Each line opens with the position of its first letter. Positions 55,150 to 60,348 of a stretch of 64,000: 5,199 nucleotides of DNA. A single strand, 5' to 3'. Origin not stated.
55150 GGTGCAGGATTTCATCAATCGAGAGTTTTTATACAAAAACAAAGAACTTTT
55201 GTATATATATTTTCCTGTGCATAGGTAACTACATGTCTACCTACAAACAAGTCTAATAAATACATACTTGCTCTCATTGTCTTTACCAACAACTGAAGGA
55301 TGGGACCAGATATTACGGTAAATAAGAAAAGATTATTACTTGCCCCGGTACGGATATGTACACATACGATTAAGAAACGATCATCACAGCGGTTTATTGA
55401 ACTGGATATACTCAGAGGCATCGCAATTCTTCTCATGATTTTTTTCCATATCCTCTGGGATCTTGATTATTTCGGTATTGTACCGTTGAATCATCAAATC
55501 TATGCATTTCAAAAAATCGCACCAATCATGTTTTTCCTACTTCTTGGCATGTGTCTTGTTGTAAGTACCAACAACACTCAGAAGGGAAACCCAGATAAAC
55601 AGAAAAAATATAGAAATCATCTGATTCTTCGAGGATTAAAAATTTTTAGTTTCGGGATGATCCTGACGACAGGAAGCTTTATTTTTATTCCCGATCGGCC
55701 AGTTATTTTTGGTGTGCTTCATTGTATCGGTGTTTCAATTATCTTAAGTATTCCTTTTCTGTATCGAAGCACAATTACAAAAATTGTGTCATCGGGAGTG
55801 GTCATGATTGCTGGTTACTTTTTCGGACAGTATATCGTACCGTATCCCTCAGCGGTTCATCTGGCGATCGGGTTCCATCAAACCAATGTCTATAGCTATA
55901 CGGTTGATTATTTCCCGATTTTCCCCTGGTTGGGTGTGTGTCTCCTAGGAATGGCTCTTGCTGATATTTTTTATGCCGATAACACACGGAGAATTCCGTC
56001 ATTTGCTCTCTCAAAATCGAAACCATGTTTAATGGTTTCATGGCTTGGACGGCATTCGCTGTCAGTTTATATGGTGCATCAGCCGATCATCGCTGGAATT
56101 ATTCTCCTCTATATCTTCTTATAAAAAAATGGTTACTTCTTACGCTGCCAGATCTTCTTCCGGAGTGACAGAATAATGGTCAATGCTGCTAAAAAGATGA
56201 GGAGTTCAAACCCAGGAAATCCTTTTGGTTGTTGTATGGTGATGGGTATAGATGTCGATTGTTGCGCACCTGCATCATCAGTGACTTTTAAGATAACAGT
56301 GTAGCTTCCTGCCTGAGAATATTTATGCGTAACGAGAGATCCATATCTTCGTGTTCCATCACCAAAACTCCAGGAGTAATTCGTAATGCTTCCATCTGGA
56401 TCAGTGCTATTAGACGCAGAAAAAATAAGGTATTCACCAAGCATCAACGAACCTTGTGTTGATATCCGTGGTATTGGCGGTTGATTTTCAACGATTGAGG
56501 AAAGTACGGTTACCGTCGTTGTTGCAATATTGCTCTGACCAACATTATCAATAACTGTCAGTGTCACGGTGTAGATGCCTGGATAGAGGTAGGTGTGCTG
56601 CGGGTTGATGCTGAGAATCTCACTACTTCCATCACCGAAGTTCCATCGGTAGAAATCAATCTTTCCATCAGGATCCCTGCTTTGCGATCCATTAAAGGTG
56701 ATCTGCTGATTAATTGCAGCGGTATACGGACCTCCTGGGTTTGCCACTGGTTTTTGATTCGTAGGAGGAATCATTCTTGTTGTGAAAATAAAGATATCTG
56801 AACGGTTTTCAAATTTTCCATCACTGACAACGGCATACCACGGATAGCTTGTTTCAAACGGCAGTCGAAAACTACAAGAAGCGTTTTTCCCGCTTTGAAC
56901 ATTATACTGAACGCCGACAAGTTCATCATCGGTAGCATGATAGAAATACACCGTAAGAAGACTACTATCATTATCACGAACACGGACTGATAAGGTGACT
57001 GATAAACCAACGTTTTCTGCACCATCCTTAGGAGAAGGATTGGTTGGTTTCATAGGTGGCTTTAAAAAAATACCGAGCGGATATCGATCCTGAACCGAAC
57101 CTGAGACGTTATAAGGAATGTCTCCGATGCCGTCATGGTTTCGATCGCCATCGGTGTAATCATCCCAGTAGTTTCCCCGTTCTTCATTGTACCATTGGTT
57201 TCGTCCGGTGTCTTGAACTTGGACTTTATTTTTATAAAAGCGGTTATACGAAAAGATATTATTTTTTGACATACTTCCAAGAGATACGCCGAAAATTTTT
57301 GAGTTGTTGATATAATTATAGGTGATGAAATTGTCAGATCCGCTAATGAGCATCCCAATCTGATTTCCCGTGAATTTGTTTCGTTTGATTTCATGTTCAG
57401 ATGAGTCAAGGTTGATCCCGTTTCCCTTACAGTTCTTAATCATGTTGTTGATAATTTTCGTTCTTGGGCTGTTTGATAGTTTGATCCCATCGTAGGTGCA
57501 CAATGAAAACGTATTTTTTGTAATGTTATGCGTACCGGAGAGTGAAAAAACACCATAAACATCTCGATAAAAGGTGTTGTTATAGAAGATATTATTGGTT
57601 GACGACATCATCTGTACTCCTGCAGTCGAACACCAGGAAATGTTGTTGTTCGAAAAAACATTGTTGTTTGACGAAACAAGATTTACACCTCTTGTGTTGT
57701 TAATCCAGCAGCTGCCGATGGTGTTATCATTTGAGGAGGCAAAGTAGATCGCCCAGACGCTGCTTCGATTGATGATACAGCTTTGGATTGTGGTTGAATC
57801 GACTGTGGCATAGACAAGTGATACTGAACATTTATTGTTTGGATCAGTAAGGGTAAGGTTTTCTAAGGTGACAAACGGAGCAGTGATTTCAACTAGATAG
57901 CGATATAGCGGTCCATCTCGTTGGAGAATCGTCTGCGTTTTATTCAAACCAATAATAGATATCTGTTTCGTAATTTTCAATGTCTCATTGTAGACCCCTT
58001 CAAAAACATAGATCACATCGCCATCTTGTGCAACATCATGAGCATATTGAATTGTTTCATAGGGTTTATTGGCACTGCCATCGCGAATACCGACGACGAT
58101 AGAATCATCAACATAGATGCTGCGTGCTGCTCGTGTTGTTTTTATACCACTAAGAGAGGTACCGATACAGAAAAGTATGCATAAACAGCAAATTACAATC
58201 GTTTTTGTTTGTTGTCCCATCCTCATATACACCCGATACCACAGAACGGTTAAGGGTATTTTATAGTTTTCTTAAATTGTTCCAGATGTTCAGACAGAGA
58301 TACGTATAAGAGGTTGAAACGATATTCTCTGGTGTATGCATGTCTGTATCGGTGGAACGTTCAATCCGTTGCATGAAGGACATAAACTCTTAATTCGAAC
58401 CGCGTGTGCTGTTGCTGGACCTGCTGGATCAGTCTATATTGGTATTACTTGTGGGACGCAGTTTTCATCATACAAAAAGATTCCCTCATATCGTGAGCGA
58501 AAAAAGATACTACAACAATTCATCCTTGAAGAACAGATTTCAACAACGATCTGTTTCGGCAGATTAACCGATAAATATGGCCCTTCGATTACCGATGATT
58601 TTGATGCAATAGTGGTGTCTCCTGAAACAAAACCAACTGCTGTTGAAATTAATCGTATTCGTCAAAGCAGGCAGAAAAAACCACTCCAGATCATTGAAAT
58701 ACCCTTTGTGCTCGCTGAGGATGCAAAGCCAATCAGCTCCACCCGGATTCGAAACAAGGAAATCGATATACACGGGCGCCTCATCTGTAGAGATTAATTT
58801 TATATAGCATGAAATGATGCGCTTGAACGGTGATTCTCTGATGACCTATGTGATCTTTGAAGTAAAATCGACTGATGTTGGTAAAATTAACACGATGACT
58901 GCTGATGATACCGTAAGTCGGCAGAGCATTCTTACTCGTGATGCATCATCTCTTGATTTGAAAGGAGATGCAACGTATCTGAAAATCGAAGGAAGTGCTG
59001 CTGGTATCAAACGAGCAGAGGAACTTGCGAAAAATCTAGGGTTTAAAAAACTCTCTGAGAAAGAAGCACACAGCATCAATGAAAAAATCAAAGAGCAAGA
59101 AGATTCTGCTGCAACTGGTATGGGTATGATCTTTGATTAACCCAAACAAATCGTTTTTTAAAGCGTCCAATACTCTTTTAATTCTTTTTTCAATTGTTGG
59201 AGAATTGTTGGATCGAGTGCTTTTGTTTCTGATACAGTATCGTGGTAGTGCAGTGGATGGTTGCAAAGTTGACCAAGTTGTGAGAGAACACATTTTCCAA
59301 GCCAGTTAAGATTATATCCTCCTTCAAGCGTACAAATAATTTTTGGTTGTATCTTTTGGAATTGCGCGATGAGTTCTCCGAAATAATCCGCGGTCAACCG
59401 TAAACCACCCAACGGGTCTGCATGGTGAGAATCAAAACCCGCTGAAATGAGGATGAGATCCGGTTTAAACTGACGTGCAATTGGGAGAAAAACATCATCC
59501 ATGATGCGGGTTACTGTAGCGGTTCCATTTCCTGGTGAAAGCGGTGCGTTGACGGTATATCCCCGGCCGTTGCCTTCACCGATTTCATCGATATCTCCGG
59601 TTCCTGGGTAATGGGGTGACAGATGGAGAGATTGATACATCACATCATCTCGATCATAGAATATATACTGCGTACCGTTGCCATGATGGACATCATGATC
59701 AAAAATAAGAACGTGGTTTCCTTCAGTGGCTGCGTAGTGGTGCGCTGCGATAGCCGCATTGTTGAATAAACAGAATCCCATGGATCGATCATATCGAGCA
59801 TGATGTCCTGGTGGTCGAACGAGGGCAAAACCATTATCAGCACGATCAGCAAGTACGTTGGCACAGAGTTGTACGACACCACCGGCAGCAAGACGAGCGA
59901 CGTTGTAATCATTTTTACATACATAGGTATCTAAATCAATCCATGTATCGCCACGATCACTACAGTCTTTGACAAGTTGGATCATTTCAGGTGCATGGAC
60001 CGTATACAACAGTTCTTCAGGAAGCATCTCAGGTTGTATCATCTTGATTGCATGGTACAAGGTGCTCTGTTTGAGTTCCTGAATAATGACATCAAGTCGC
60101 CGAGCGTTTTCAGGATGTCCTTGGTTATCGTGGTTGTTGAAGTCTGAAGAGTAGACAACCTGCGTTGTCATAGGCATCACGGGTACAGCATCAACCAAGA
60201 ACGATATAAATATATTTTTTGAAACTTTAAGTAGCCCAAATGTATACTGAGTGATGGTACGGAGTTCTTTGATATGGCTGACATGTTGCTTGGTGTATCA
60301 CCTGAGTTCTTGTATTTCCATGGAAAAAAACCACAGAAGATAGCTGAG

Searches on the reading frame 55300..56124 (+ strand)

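Call 57: search_protein_families(library=pfam, proteins=[window:55300-56124:+], max_evalue=0.0001)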
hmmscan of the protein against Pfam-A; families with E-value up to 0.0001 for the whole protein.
window:55300-56124:+ (274 aa): 2 families
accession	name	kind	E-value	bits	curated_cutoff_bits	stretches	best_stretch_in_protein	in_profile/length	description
PF07786.18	HGSNAT_cat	-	8.5e-56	189.4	22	1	31-262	1-222/222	Heparan-alpha-glucosaminide N-acetyltransferase, catalytic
PF01757.29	Acyl_transf_3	-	1.3e-10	41.3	31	1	33-129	2-90/326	Acyltransferase domain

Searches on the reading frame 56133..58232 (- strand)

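Call 8: search_protein_families(library=ncbifam, proteins=[window:56133-58232:-], max_evalue=0.00001)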
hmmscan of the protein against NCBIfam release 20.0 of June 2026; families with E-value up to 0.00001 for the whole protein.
window:56133-58232:- (699 aa): 5 families
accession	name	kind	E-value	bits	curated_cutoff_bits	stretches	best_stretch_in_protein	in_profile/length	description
TIGR04247.1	NosD_copper_fam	subfamily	3.1e-39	134.6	300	1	61-378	1-330/377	nitrous oxide reductase family maturation protein NosD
NF038112.1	myxo_dep_M36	subfamily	2.9e-11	41.3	1500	1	409-667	1302-1564/1604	myxosortase-dependent M36 family metallopeptidase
TIGR03804.1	para_beta_helix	repeat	1.6e-10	40.5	19.45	0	236-269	11-43/44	parallel beta-helix repeat protein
TIGR00864.1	PCC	subfamily_domain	1.1e-09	35.3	1861.4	1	528-667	1340-1475/2700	polycystin cation channel protein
NF058578.1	CPR_pilus_PamR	equivalog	1.9e-07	30.2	300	0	532-568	187-230/297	pilus system RbmA-like protein PamR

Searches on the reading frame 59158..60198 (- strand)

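Call 57: search_protein_families(library=pfam, proteins=[window:59158-60198:-], max_evalue=0.0001)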
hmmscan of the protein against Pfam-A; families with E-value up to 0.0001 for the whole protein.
window:59158-60198:- (346 aa): 1 family
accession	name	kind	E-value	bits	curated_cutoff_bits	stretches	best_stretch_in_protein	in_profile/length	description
PF00850.24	Hist_deacetyl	-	3.3e-86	289.7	27.9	1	28-307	1-294/298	Histone deacetylase domain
